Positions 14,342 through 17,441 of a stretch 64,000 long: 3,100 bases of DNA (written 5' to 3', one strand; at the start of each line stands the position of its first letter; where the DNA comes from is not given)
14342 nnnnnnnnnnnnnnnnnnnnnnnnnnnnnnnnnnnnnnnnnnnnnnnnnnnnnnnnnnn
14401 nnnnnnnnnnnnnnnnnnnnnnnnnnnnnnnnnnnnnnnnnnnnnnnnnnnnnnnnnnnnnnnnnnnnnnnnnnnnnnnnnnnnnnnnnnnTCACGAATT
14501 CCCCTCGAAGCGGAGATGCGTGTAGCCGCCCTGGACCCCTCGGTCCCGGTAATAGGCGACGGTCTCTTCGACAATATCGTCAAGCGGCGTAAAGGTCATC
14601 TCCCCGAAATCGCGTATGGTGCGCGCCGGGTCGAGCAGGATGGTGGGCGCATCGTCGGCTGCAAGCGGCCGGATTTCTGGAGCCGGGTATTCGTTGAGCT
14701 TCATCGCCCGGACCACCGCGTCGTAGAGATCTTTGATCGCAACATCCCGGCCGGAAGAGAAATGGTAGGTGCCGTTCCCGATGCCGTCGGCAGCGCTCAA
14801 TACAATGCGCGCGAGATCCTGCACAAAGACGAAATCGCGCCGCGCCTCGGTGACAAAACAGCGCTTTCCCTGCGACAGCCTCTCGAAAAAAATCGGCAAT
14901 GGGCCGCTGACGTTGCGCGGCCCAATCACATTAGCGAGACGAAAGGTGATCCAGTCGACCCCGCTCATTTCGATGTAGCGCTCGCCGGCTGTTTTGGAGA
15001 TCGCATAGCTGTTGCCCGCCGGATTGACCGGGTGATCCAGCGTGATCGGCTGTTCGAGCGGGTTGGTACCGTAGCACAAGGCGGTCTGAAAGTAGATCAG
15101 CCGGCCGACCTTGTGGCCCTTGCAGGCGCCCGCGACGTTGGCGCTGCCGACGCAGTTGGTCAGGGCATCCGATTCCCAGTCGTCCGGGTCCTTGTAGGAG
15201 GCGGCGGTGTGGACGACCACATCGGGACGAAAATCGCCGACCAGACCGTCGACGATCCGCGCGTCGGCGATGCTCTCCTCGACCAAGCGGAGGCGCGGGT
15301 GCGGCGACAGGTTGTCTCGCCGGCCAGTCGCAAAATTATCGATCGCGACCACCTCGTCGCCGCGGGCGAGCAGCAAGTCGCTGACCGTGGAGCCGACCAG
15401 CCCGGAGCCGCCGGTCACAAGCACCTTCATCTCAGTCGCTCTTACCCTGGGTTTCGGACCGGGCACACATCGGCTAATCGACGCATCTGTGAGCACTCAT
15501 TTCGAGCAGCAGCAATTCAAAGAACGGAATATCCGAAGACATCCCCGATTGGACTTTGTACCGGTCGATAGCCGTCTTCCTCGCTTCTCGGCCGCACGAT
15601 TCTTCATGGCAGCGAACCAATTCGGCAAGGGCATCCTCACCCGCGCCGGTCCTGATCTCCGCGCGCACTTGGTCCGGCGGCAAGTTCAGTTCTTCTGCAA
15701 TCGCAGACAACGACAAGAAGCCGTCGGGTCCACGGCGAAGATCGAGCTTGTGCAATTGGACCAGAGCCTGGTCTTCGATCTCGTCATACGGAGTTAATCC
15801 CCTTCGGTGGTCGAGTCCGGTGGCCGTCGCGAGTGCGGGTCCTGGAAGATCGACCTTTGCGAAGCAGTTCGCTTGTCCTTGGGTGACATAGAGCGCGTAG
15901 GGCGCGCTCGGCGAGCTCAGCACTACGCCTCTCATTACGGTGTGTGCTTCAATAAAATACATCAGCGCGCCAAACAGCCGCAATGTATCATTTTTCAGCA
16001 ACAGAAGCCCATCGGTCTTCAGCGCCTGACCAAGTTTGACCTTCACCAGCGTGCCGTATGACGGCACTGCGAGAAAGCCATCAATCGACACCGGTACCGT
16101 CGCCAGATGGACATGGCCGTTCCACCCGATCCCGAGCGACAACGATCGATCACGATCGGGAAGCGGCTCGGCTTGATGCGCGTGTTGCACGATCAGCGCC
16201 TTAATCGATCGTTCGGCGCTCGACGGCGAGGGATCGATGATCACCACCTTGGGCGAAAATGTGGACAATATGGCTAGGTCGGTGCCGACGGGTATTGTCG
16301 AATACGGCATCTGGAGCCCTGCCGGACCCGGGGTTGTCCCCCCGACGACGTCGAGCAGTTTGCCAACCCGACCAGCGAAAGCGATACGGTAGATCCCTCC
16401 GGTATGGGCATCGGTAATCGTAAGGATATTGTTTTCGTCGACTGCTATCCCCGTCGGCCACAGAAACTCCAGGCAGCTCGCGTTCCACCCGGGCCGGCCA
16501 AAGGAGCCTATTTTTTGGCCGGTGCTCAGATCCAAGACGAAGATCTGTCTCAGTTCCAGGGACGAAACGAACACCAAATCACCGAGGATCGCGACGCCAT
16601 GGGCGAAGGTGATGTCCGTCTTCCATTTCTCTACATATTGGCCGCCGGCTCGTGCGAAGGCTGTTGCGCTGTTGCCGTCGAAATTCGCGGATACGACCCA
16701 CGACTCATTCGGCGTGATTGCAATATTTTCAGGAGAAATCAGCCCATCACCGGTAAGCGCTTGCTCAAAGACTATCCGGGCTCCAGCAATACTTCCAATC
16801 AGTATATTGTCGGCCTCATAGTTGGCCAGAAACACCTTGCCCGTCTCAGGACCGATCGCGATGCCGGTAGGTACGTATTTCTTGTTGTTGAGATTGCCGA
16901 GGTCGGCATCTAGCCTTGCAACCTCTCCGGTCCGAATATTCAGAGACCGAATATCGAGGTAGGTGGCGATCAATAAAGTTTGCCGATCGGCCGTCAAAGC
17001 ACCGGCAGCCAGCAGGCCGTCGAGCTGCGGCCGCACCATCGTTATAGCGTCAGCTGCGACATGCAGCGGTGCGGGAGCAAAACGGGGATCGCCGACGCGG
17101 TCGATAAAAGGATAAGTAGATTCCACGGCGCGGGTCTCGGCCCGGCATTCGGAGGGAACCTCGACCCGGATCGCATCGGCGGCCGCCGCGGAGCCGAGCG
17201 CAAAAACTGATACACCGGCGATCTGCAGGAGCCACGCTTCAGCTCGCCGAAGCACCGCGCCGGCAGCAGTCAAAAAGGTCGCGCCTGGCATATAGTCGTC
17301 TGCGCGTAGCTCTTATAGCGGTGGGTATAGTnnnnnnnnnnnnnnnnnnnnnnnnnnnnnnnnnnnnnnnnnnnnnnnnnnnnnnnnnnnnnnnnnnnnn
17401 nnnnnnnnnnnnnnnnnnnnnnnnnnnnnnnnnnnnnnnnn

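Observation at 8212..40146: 32-kb single-strand glycan locus with an enzyme combination I cannot map to any described polysaccharide pathway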

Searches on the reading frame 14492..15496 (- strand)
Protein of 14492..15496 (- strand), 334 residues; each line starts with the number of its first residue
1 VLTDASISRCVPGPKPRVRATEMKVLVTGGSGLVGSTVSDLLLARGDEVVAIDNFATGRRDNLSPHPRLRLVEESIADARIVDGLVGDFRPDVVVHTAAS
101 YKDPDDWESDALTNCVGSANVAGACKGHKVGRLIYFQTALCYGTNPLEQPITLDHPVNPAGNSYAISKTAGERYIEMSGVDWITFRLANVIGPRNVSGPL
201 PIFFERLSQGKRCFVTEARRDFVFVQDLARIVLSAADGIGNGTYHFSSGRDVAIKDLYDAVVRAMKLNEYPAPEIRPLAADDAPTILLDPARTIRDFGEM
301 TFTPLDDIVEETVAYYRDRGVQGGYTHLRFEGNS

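Call 4: search_protein_families(library=pfam, proteins=[window:14492-15496:-], max_evalue=0.01)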
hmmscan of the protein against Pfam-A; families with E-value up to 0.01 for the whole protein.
window:14492-15496:- (334 aa): 7 families
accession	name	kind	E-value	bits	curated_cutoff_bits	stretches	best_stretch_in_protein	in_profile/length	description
PF01370.27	Epimerase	-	4.3e-37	128.3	20.9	1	25-237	1-226/240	NAD dependent epimerase/dehydratase family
PF04321.23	RmlD_sub_bind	-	3.5e-24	85.8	27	1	23-291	1-254/287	RmlD substrate binding domain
PF16363.11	GDP_Man_Dehyd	-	4.5e-21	76.1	27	1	26-266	1-267/332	GDP-mannose 4,6 dehydratase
PF02719.21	Polysacc_synt_2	-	4e-10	39.8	20.2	1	25-270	1-252/293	Polysaccharide biosynthesis protein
PF13460.12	NAD_binding_10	-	1e-09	39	27.2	1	29-188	1-144/184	NAD(P)H-binding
PF01073.25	3Beta_HSD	-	3.7e-07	29.9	22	1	26-176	1-158/280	3-beta hydroxysteroid dehydrogenase/isomerase family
PF07993.18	NAD_binding_4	-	7.8e-06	25.7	20.1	1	92-194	90-210/258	Male sterility protein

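Call 8: search_protein_families(library=ncbifam, proteins=[window:14492-15496:-], max_evalue=0.001)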
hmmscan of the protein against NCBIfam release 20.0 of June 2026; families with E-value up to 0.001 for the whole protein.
window:14492-15496:- (334 aa): 21 families
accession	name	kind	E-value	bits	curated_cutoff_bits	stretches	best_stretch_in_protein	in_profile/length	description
TIGR01179.1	galE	equivalog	1.2e-21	77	262.3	1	24-192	1-178/332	UDP-glucose 4-epimerase GalE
TIGR01214.1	rmlD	equivalog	1.8e-17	63.4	224.05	1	24-286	1-249/285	dTDP-4-dehydrorhamnose reductase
TIGR01181.1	dTDP_gluc_dehyt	equivalog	7.2e-17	61.4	365.1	1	24-269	1-265/321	dTDP-glucose 4,6-dehydratase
TIGR04180.1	EDH_00030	hypoth_equivalog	3.7e-16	59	475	1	25-266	1-257/297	NAD-dependent 4,6-dehydratase LegB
TIGR02197.1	heptose_epim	equivalog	4.6e-16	58.9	274.6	2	25-195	1-175/316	ADP-glyceromanno-heptose 6-epimerase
NF042422.1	oxyalk_red_OleD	equivalog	7.7e-14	51.8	580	1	23-264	1-249/329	2-alkyl-3-oxoalkanoate reductase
NF007956.0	PRK10675.1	subfamily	2.3e-09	36.9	394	1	23-167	1-152/338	UDP-glucose 4-epimerase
TIGR03466.1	HpnA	hypoth_equivalog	2.6e-09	36.4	367.65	1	23-263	1-244/327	hopanoid-associated sugar epimerase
NF004520.0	PRK05865.1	equivalog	8.4e-09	33.9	1509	1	23-198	1-135/854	sugar epimerase family protein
NF042423.1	oxyalk_red_Shew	equivalog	1.2e-08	34.4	580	1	22-235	8-220/331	2-alkyl-3-oxoalkanoate reductase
NF058621.1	DiazavRedAvaA7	equivalog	3.6e-08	33.4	400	1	23-244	1-227/304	3-diazoavenalumate denitrifying reductase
NF047922.1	GDPFucSynFcl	equivalog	6e-08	32.5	500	1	23-314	3-299/308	GDP-L-fucose synthase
NF008360.0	PRK11150.1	equivalog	4e-07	29.5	452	1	25-266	2-255/310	ADP-glyceromanno-heptose 6-epimerase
NF043036.1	ErythonDh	equivalog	1.2e-06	28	325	1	23-174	1-159/321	D-erythronate dehydrogenase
NF007490.0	PRK10084.1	subfamily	2.2e-06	26.9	649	1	23-100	1-83/361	dTDP-glucose 4,6-dehydratase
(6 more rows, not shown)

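Call 20: search_solved_structures(query=window:14492-15496:-, max_evalue=1e-10)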
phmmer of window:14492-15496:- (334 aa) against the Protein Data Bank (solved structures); distinct sequences matched with E-value up to 1e-10: 29.
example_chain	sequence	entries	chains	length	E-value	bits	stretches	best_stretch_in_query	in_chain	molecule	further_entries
2q1w_A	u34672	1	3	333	7.8e-144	482.3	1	23-333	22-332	Putative nucleotide sugar epimerase/ dehydratase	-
2pzk_A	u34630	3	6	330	1.5e-74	254.5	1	19-329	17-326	Putative nucleotide sugar epimerase/ dehydratase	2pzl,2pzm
7ys8_A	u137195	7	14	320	9.3e-31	110.6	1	23-322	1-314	UDP-glucose 4-epimerase | UDP-glucose 4-epimerase along with EC 5.1.3.2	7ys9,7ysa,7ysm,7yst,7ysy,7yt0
4zrm_A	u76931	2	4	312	1.1e-26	97.2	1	22-317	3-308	UDP-glucose 4-epimerase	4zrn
2p5u_A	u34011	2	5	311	2.8e-25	92.6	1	23-278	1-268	UDP-glucose 4-epimerase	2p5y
6dnt_A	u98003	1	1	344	1.8e-21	80.1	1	22-311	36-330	NAD-dependent epimerase/dehydratase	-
6wjb_A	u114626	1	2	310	1.3e-20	77.3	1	24-237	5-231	NAD-dependent epimerase/dehydratase family protein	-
6wj9_A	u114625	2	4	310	6e-20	75.1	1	24-237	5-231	NAD-dependent epimerase/dehydratase family protein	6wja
4twr_A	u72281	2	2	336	5.3e-15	58.8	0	24-193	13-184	NAD binding site:NAD-dependent epimerase/dehydratase:UDP-glucose 4-epimerase | UDP-glucose 4-epimerase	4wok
9ar1_A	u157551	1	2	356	9.3e-15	58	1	23-314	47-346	dTDP-glucose 4,6-dehydratase related protein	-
2pk3_A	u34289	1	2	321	9.6e-15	58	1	22-317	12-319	GDP-6-deoxy-D-lyxo-4-hexulose reductase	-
8w3u_A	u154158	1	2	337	1e-14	57.8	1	23-314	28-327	dTDP-glucose 4,6-dehydratase related protein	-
6pmh_A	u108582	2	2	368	1.1e-14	57.8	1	25-297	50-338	UDP-glucose 4-epimerase related protein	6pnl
2pzj_A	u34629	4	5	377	2.6e-14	56.6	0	22-103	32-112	Putative nucleotide sugar epimerase/ dehydratase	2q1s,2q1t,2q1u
3icp_A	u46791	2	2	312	6.4e-14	55.3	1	23-235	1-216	NAD-dependent epimerase/dehydratase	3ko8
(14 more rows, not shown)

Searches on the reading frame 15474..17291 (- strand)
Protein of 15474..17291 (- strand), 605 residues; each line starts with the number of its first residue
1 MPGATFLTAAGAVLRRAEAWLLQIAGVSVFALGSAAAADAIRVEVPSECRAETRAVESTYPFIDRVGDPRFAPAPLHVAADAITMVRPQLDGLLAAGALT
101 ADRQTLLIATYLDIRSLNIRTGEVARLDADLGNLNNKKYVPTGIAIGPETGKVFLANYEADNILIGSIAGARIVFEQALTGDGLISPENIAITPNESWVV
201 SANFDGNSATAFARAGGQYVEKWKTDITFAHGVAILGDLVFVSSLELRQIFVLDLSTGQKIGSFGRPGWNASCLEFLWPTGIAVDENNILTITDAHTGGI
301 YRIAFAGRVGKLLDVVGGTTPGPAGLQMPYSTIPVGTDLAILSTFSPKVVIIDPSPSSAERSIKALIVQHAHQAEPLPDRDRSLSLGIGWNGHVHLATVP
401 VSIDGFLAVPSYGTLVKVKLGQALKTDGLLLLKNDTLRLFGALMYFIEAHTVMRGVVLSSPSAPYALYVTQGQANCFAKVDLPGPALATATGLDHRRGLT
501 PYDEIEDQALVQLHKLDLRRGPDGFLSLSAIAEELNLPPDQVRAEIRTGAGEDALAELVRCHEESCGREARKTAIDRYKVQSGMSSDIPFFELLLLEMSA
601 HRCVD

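Call 4: search_protein_families(library=pfam, proteins=[window:15474-17291:-], max_evalue=0.01)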
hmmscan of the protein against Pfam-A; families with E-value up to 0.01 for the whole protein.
window:15474-17291:- (605 aa): 1 family
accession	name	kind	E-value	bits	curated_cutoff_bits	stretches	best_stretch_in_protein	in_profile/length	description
PF01436.27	NHL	-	0.0029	18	20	0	276-296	1-21/28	NHL repeat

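Call 8: search_protein_families(library=ncbifam, proteins=[window:15474-17291:-], max_evalue=0.001)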
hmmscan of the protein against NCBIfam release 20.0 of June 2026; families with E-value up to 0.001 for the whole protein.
window:15474-17291:- (605 aa): 0 families

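Call 75: find_homologous_proteins(query=window:15474-17291:-, max_evalue=0.001)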
Query window:15474-17291:- (605 aa): 40 proteins with E <= 0.001 among 8000 candidates.
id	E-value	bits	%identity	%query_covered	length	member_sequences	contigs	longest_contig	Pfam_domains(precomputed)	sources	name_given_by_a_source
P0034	0.0e+0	1349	100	100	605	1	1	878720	-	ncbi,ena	-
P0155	9.3e-279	944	81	86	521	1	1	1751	-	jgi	jgi:hypothetical protein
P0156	7.6e-261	885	66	99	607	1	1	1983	-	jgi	jgi:hypothetical protein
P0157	4.7e-241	820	63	97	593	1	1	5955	-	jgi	jgi:hypothetical protein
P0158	1.8e-231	788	62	96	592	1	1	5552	-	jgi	jgi:hypothetical protein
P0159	2.2e-229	781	61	97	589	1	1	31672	-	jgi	jgi:hypothetical protein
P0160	3.8e-194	665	53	97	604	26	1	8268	-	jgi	jgi:DNA-binding beta-propeller fold protein YncE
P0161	3.0e-185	636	54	94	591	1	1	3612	-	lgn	-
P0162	1.6e-173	597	49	99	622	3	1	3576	-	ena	-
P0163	1.2e-172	594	49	94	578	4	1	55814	-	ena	-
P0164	4.7e-172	592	50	96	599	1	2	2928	-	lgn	-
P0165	2.0e-169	583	49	95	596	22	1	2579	-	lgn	-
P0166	6.2e-166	572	47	95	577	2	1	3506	-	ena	-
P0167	2.2e-165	570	49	94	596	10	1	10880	-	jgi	jgi:hypothetical protein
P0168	3.6e-165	569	49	93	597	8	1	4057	-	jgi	-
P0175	9.0e-156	538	44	98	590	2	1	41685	-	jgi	jgi:hypothetical protein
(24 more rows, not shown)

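Call 76: find_encoding_contigs(protein=P0159, flank=10000, max_places=1)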
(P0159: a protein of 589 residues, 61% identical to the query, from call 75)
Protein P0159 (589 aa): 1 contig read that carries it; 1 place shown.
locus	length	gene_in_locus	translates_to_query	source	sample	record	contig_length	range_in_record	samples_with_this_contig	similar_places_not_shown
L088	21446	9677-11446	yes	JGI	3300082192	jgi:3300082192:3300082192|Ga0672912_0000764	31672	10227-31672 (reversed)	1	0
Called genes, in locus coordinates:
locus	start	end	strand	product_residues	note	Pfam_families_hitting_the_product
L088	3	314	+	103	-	?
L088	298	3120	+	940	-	PF13439:Glyco_transf_4 (faint), PF13524:Glyco_trans_1_2 (faint), PF00534:Glycos_transf_1, PF13692:Glyco_trans_1_4, PF26337:Gtf3_C (weak)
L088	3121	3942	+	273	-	PF01061:ABC2_membrane (weak)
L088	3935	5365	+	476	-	PF00005:ABC_tran, PF14524:Wzt_C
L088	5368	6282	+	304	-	PF13489:Methyltransf_23, PF13847:Methyltransf_31, PF08241:Methyltransf_11, PF08242:Methyltransf_12, PF13649:Methyltransf_25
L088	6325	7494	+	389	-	PF01209:Ubie_methyltran, PF13489:Methyltransf_23, PF08003:Methyltransf_9 (weak), PF13847:Methyltransf_31, PF08241:Methyltransf_11, PF08242:Methyltransf_12, PF13649:Methyltransf_25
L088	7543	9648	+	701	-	-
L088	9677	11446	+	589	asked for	-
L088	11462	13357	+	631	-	PF13522:GATase_6, PF13537:GATase_7, PF00733:Asn_synthase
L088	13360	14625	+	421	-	PF13439:Glyco_transf_4, PF13579:Glyco_trans_4_4, PF13692:Glyco_trans_1_4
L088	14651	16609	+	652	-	PF13522:GATase_6, PF13537:GATase_7, PF00733:Asn_synthase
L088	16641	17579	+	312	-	PF01073:3Beta_HSD, PF01370:Epimerase, PF02719:Polysacc_synt_2 (weak), PF04321:RmlD_sub_bind, PF13460:NAD_binding_10, PF16363:GDP_Man_Dehyd, PF07993:NAD_binding_4 (weak)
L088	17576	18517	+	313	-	PF01073:3Beta_HSD, PF01370:Epimerase, PF02719:Polysacc_synt_2, PF04321:RmlD_sub_bind, PF13460:NAD_binding_10, PF16363:GDP_Man_Dehyd, PF07993:NAD_binding_4 (weak)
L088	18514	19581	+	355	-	PF01073:3Beta_HSD, PF01370:Epimerase, PF02719:Polysacc_synt_2 (weak), PF16363:GDP_Man_Dehyd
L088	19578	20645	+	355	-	PF13579:Glyco_trans_4_4 (faint), PF02350:Epimerase_2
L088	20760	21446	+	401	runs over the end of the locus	PF13433:Peripla_BP_5 (faint), PF13458:Peripla_BP_6, PF01094:ANF_receptor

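Call 77: find_encoding_contigs(protein=P0163, flank=10000, max_places=1)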
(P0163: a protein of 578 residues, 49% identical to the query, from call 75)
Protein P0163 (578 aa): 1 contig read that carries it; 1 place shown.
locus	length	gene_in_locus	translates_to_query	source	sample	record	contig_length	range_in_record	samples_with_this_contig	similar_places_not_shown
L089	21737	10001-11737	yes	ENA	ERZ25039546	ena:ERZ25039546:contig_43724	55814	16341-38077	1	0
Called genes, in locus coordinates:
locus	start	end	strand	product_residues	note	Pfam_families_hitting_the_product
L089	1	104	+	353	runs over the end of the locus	-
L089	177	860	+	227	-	PF13412:HTH_24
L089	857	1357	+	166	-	PF02357:NusG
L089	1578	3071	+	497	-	PF01408:GFO_IDH_MocA, PF02894:GFO_IDH_MocA_C (weak), PF22725:GFO_IDH_MocA_C3, PF25084:LbH_EIF2B (weak), PF25087:GMPPB_C (faint), PF00132:Hexapep, PF14602:Hexapep_2 (weak)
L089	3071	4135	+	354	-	PF01041:DegT_DnrJ_EryC1, PF00155:Aminotran_1_2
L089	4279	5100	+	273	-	PF01061:ABC2_membrane (weak)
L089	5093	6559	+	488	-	PF00005:ABC_tran, PF13304:AAA_21 (faint), PF14524:Wzt_C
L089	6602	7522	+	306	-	PF13489:Methyltransf_23, PF13847:Methyltransf_31, PF08241:Methyltransf_11, PF08242:Methyltransf_12, PF13649:Methyltransf_25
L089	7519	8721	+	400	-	PF03966:Trm112p (weak), PF13489:Methyltransf_23, PF08241:Methyltransf_11, PF08242:Methyltransf_12, PF13649:Methyltransf_25, PF13847:Methyltransf_31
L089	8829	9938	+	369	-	PF13489:Methyltransf_23, PF01209:Ubie_methyltran, PF13649:Methyltransf_25, PF13847:Methyltransf_31, PF08241:Methyltransf_11, PF08242:Methyltransf_12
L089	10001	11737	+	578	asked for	-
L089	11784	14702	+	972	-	PF13524:Glyco_trans_1_2 (faint), PF13579:Glyco_trans_4_4 (weak), PF00534:Glycos_transf_1, PF13692:Glyco_trans_1_4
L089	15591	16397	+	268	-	PF00534:Glycos_transf_1 (weak), PF13692:Glyco_trans_1_4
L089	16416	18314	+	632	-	PF13522:GATase_6, PF13537:GATase_7, PF00733:Asn_synthase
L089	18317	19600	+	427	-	PF13579:Glyco_trans_4_4 (weak), PF13439:Glyco_transf_4 (weak), PF13692:Glyco_trans_1_4 (weak)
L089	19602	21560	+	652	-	PF13522:GATase_6, PF13537:GATase_7, PF00733:Asn_synthase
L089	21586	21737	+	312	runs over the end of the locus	PF01073:3Beta_HSD, PF01370:Epimerase, PF02719:Polysacc_synt_2 (weak), PF04321:RmlD_sub_bind, PF13460:NAD_binding_10, PF16363:GDP_Man_Dehyd, PF07993:NAD_binding_4 (weak)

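Call 78: find_encoding_contigs(protein=P0175, flank=10000, max_places=1)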
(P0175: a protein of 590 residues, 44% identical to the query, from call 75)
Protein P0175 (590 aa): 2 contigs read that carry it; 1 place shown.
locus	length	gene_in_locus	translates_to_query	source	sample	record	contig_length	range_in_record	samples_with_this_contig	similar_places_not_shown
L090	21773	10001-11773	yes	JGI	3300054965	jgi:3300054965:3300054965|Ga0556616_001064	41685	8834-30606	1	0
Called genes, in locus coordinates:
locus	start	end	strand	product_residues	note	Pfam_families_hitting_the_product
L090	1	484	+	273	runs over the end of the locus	-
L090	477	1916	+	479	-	PF00005:ABC_tran, PF13304:AAA_21 (faint), PF14524:Wzt_C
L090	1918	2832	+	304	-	PF13489:Methyltransf_23, PF13847:Methyltransf_31, PF08241:Methyltransf_11, PF08242:Methyltransf_12, PF13649:Methyltransf_25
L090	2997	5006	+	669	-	-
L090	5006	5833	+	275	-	PF02522:Antibiotic_NAT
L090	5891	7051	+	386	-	PF05175:MTS (faint), PF13489:Methyltransf_23, PF01209:Ubie_methyltran, PF03291:mRNA_G-N7_MeTrfase (weak), PF08241:Methyltransf_11, PF08242:Methyltransf_12, PF13649:Methyltransf_25, PF13847:Methyltransf_31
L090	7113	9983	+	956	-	PF13524:Glyco_trans_1_2 (faint), PF13439:Glyco_transf_4 (weak), PF00534:Glycos_transf_1, PF13692:Glyco_trans_1_4, PF26337:Gtf3_C (weak)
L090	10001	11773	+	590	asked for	-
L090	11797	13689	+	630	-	PF13522:GATase_6, PF13537:GATase_7, PF00733:Asn_synthase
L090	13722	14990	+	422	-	PF13439:Glyco_transf_4, PF13579:Glyco_trans_4_4, PF13692:Glyco_trans_1_4 (weak)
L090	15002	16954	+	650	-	PF13522:GATase_6, PF13537:GATase_7, PF00733:Asn_synthase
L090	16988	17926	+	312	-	PF01073:3Beta_HSD, PF01370:Epimerase, PF02719:Polysacc_synt_2, PF04321:RmlD_sub_bind, PF07993:NAD_binding_4 (faint), PF13460:NAD_binding_10, PF16363:GDP_Man_Dehyd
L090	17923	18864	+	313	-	PF01073:3Beta_HSD, PF01370:Epimerase, PF02719:Polysacc_synt_2, PF04321:RmlD_sub_bind, PF13460:NAD_binding_10, PF16363:GDP_Man_Dehyd, PF07993:NAD_binding_4 (weak)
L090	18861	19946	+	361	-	PF01073:3Beta_HSD, PF01370:Epimerase, PF02719:Polysacc_synt_2 (faint), PF16363:GDP_Man_Dehyd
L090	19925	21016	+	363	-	PF02350:Epimerase_2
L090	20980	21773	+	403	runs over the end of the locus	PF13524:Glyco_trans_1_2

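Call 100: search_protein_families(library=pfam, proteins=[L088:7543-9648:+], max_evalue=0.01)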
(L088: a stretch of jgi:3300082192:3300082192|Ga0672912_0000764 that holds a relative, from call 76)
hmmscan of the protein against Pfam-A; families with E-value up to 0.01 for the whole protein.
L088:7543-9648:+ (701 aa): 0 families
